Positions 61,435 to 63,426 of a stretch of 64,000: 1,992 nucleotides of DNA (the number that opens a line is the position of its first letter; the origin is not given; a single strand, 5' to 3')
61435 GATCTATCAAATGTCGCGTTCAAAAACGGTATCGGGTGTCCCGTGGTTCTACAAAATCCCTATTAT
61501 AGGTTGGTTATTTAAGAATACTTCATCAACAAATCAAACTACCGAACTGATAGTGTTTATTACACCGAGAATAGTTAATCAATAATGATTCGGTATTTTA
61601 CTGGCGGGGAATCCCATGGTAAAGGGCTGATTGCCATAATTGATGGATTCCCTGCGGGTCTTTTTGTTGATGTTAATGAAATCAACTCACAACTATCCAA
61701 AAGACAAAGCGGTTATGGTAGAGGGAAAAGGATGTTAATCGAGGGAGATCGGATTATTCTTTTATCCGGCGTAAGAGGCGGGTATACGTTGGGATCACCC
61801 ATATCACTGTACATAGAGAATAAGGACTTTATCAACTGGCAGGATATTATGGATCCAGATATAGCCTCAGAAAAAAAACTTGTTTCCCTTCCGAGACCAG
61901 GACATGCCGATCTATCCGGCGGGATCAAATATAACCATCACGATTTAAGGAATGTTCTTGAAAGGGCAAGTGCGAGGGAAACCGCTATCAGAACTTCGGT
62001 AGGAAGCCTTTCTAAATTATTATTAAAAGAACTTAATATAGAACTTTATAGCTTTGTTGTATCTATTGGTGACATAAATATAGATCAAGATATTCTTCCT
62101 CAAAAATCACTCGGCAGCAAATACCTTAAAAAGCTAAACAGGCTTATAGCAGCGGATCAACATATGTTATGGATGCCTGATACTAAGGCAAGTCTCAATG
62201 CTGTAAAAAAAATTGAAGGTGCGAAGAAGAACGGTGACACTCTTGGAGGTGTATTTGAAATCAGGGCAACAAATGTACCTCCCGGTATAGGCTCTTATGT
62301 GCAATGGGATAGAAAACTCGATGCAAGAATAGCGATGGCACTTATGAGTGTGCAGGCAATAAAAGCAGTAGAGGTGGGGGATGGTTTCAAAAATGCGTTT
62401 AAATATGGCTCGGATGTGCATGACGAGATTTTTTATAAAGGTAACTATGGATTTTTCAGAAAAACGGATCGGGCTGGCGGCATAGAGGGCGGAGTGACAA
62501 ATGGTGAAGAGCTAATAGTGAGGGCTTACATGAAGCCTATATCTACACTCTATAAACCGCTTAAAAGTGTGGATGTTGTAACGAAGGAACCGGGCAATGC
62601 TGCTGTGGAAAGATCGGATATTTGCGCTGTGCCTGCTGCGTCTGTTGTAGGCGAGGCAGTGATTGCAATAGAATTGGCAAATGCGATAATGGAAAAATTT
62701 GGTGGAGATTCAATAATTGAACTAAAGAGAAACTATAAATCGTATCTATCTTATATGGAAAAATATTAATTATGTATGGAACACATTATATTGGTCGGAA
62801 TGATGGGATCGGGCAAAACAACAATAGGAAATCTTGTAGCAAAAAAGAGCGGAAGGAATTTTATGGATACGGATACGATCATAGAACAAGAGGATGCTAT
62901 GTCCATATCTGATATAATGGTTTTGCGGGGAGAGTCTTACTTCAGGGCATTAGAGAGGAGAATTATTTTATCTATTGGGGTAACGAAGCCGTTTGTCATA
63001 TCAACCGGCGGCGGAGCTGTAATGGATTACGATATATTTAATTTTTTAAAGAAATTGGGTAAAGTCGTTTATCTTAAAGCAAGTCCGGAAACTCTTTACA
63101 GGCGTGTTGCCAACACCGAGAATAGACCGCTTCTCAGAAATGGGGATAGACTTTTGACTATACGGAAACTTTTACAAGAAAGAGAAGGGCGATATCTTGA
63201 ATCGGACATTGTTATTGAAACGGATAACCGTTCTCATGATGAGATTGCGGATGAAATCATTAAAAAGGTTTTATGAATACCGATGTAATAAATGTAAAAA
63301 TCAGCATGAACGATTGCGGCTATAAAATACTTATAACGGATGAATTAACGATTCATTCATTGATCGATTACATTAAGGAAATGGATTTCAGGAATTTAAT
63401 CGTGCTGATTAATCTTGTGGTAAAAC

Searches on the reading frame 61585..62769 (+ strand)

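Call 71: search_protein_families(library=pfam, proteins=[window:61585-62769:+], max_evalue=0.0001)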
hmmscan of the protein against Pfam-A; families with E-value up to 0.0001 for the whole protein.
window:61585-62769:+ (394 aa): 1 family
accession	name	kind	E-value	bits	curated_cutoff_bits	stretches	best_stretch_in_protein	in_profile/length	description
PF01264.26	Chorismate_synt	-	2e-109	365.7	27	1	3-369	2-327/327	Chorismate synthase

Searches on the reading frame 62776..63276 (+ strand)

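Call 71: search_protein_families(library=pfam, proteins=[window:62776-63276:+], max_evalue=0.0001)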
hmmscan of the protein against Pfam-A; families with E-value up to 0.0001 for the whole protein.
window:62776-63276:+ (166 aa): 3 families
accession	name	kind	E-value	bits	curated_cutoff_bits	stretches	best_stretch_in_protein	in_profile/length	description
PF01202.28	SKI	-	2.1e-45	155.1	22.1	1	10-165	1-158/159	Shikimate kinase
PF13238.12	AAA_18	-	2e-08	35.2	29.4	1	4-116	1-113/128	AAA domain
PF13671.12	AAA_33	-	6.3e-05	23.7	27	0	4-38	2-36/143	AAA domain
